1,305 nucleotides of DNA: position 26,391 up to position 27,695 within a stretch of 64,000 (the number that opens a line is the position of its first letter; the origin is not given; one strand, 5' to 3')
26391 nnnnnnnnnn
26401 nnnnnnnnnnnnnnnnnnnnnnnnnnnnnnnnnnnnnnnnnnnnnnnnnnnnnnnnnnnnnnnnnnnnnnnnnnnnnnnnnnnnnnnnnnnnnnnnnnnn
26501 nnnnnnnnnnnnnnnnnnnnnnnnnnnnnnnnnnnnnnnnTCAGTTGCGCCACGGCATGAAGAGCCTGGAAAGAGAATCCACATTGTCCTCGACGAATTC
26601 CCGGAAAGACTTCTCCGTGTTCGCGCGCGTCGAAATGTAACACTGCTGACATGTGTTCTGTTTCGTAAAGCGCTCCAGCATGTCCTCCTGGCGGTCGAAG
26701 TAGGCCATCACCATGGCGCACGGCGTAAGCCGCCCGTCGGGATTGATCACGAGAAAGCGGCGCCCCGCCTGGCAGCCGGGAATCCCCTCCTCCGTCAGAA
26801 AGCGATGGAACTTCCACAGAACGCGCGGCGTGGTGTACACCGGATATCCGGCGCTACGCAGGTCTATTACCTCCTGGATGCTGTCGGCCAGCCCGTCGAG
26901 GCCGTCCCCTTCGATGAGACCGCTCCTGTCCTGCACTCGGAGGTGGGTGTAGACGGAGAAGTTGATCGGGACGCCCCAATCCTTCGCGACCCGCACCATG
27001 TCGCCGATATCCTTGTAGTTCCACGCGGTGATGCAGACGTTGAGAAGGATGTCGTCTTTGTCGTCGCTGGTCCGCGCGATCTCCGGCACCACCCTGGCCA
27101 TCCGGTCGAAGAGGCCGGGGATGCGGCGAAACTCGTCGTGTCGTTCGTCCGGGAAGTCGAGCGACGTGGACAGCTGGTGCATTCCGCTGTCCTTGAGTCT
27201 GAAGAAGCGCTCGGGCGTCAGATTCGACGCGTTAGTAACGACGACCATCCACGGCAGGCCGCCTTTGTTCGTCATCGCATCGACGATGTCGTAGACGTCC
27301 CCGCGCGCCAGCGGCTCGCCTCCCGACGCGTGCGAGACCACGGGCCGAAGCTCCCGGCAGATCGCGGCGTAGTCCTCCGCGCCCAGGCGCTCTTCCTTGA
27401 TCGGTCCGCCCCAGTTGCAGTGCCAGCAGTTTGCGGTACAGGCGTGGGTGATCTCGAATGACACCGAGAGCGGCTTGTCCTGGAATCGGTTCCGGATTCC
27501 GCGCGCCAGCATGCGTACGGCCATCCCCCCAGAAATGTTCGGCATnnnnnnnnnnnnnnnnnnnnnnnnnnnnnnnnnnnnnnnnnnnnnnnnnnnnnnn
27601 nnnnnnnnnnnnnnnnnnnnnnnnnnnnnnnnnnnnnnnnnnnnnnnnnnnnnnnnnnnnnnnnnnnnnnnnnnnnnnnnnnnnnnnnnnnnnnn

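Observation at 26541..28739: Radical SAM/SPASM enzyme and DedA membrane protein separated by a 10-unit, 27-bp degenerate tandem array, adjacent to a three-tRNA cluster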

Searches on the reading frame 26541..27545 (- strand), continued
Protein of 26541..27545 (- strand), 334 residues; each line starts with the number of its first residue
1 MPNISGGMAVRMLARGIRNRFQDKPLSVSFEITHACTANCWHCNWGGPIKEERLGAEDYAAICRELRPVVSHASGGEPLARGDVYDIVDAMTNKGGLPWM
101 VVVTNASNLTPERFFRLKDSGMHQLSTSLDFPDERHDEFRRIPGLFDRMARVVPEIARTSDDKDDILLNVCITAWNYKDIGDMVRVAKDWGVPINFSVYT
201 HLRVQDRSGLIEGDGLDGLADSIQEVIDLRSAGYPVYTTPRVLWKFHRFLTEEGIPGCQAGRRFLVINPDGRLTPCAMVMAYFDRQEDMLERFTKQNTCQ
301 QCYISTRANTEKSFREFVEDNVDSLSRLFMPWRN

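Call 58: list_cluster_members(proteins=[P0121, P0122, P0123, P0126, P0127, P0128, P0129, P0130, P0138, P0196])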
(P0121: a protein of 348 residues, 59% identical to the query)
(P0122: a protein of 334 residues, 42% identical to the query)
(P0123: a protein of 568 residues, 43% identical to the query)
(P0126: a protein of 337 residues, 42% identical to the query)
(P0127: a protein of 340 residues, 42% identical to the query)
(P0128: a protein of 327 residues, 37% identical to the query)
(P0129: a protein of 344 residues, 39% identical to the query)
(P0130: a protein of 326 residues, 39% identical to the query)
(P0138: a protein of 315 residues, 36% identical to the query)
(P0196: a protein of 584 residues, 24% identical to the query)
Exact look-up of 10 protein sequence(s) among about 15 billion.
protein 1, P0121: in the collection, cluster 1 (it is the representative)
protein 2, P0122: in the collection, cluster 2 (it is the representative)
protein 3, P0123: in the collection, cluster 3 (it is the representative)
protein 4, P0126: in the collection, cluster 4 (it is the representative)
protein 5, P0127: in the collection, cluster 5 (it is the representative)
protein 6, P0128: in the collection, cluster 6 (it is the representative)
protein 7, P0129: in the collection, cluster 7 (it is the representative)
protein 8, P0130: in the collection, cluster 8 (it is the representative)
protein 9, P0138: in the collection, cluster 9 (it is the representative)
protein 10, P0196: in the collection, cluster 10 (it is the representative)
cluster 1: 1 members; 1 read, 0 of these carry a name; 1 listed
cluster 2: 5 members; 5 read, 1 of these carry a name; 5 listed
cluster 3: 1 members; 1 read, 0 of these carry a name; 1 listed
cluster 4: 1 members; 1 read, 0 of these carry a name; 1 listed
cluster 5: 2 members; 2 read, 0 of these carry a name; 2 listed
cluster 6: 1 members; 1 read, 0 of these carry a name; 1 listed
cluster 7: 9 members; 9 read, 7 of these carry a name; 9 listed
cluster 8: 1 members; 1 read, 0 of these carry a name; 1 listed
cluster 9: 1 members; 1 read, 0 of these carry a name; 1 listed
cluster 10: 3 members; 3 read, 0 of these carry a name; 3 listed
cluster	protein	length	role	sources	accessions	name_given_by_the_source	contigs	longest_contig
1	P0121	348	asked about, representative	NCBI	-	-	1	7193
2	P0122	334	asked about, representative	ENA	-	-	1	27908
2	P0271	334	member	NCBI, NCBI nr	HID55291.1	TPA: radical SAM protein [Candidatus Poribacteria bacterium] | radical SAM protein [Candidatus Poribacteria bacterium]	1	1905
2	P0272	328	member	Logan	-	-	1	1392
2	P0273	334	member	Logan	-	-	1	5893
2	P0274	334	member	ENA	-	-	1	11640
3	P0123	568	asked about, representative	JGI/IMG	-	-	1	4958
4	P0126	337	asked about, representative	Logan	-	-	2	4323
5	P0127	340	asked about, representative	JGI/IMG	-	-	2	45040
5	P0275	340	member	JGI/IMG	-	-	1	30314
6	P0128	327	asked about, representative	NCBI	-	-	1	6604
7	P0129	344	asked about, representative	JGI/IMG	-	MoaA/NifB/PqqE/SkfB family radical SAM enzyme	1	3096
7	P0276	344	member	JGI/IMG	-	MoaA/NifB/PqqE/SkfB family radical SAM enzyme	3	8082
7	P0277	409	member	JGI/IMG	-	MoaA/NifB/PqqE/SkfB family radical SAM enzyme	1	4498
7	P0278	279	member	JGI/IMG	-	MoaA/NifB/PqqE/SkfB family radical SAM enzyme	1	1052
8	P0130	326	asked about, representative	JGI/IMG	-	-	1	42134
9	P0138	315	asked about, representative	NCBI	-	-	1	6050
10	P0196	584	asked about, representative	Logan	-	-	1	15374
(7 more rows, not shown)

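Call 59: find_encoding_contigs(protein=P0122, flank=4000, max_places=3)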
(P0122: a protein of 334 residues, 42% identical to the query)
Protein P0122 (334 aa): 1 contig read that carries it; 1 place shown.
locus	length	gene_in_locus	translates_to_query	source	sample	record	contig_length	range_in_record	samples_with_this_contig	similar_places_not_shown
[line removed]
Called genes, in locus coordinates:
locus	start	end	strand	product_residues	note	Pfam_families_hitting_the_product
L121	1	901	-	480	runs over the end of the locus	PF02934:GatB_N, PF02637:GatB_Yqey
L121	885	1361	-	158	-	-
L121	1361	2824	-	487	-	PF01425:Amidase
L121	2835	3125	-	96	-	PF02686:GatC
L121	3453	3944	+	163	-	PF02357:NusG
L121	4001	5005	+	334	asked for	PF04055:Radical_SAM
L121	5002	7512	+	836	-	PF02837:Glyco_hydro_2_N, PF22666:Glyco_hydro_2_N2, PF00703:Glyco_hydro_2, PF02836:Glyco_hydro_2_C, PF17753:Ig_mannosidase (weak)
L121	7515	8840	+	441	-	PF04734:Ceramidase_alk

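Call 60: find_encoding_contigs(protein=P0123, flank=4000, max_places=3)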
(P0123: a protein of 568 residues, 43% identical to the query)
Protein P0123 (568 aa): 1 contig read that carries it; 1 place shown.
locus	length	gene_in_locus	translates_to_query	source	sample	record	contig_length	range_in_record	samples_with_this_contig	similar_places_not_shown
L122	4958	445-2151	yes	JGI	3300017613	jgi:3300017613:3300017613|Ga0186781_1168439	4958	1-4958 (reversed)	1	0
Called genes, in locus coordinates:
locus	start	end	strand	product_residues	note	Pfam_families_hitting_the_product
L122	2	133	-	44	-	?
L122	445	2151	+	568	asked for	PF09335:VTT_dom, PF04055:Radical_SAM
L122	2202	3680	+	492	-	PF01139:RtcB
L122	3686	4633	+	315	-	PF01545:Cation_efflux, PF16916:ZT_dimer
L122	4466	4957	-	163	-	?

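Call 61: find_encoding_contigs(protein=P0127, flank=3000, max_places=2)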
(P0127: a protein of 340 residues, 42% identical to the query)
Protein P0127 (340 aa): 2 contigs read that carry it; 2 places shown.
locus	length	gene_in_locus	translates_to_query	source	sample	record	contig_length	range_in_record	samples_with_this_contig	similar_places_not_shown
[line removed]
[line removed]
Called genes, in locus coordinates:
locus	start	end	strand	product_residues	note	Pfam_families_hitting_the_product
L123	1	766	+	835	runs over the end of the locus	PF01433:Peptidase_M1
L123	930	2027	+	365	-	PF04055:Radical_SAM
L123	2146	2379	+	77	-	PF19891:DUF6364 (weak)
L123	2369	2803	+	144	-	PF01850:PIN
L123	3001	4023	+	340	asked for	PF04055:Radical_SAM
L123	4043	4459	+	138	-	PF02566:OsmC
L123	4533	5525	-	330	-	PF02163:Peptidase_M50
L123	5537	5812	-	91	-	PF00216:Bac_DNA_binding, PF18291:HU-HIG (weak)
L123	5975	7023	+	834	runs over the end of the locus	PF00133:tRNA-synt_1, PF01406:tRNA-synt_1e (faint), PF09334:tRNA-synt_1g, PF13603:tRNA-synt_1_2, PF00133:tRNA-synt_1, PF09334:tRNA-synt_1g, PF08264:Anticodon_1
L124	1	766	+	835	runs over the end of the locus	PF01433:Peptidase_M1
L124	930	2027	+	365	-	PF04055:Radical_SAM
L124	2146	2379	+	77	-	PF19891:DUF6364 (weak)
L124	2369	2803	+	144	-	PF01850:PIN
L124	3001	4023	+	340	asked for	PF04055:Radical_SAM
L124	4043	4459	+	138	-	PF02566:OsmC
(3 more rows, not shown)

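Call 62: find_encoding_contigs(protein=P0130, flank=3000, max_places=2)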
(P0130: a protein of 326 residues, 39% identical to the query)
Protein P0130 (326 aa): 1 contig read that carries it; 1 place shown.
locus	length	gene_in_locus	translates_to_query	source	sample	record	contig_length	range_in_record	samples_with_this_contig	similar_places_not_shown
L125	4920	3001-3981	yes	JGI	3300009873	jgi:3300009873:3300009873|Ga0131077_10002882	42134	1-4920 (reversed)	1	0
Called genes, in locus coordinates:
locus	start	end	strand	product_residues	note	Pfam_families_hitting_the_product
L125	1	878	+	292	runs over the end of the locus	PF10021:PARG_cat_microb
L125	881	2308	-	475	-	PF00144:Beta-lactamase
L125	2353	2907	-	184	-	PF13328:HD_4, PF01966:HD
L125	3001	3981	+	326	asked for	PF04055:Radical_SAM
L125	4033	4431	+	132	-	PF18765:Polbeta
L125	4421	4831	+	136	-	PF01934:HepT-like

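Call 63: find_encoding_contigs(protein=P0128, flank=3000, max_places=2)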
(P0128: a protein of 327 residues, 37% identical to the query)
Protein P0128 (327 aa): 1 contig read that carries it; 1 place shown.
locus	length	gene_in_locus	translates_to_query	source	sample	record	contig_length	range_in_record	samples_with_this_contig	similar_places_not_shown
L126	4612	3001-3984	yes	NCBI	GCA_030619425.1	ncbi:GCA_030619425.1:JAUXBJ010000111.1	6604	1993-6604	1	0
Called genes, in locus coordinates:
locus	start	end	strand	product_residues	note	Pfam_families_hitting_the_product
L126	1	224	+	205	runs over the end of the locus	-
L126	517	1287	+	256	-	-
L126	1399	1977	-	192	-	PF00156:Pribosyltran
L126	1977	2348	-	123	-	PF01648:ACPS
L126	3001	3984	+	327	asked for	PF04055:Radical_SAM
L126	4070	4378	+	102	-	-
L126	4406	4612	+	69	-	?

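Call 64: find_encoding_contigs(protein=P0276, flank=3000, max_places=2)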
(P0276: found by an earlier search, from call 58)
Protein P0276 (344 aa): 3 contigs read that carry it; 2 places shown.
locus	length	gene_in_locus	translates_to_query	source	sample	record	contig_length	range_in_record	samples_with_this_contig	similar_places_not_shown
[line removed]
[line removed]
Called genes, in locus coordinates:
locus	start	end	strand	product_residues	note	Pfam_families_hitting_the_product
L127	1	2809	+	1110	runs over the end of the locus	PF02811:PHP, PF07733:DNA_pol3_alpha, PF17657:DNA_pol3_finger, PF14579:HHH_6 (weak), PF01336:tRNA_anti-codon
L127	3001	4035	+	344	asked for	PF04055:Radical_SAM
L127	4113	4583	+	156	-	PF00856:SET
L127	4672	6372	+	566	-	PF08486:SpoIID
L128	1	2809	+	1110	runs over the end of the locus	PF02811:PHP, PF07733:DNA_pol3_alpha, PF17657:DNA_pol3_finger, PF14579:HHH_6 (weak), PF01336:tRNA_anti-codon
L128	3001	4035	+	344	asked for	PF04055:Radical_SAM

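Call 78: search_protein_families(library=padloc, proteins=[window:26541-27545:-], max_evalue=0.01)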
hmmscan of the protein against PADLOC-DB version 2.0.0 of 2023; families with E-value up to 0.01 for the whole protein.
window:26541-27545:- (334 aa): 2 families
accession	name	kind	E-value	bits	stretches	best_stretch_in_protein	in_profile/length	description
PDLC02903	pVip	-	2.3e-07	28.5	1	28-185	2-159/257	Viperins not associated with kinases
PDLC02904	pVip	-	8.8e-07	26.7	1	25-183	2-161/262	Viperins associated with kinases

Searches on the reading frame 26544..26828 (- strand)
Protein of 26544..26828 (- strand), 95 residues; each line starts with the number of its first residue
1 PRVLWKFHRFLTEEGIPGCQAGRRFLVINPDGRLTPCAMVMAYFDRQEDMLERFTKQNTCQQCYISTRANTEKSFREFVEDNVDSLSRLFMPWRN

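Call 77: search_protein_families(library=ncbifam, proteins=[window:26544-26828:-], max_evalue=10)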
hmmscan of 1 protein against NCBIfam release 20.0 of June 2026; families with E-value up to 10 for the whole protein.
window:26544-26828:- (95 aa): 6 families
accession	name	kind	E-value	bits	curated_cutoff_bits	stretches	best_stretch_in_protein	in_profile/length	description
TIGR04085.1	rSAM_more_4Fe4S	domain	0.0016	18.8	27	1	19-57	1-34/93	SPASM domain-containing protein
NF038073.1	rSAM_STM4011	subfamily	0.0071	15.6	200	1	18-80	203-270/278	STM4011 family radical SAM protein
TIGR04119.1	CXXX_matur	equivalog_domain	0.023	14.1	150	1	18-56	83-119/210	CXXX repeat peptide maturase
TIGR04055.1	rSAM_NirJ2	equivalog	0.032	13.7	500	1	18-45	235-262/326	putative heme d1 biosynthesis radical SAM protein NirJ2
TIGR04163.1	rSAM_cobopep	equivalog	0.068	11.9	375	1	16-42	311-337/428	peptide-modifying radical SAM enzyme CbpB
TIGR04084.1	rSAM_AF0577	subfamily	0.13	11.2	225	1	11-41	216-246/347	TIGR04084 family radical SAM/SPASM domain-containing protein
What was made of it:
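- SPASM is not met (call 77).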
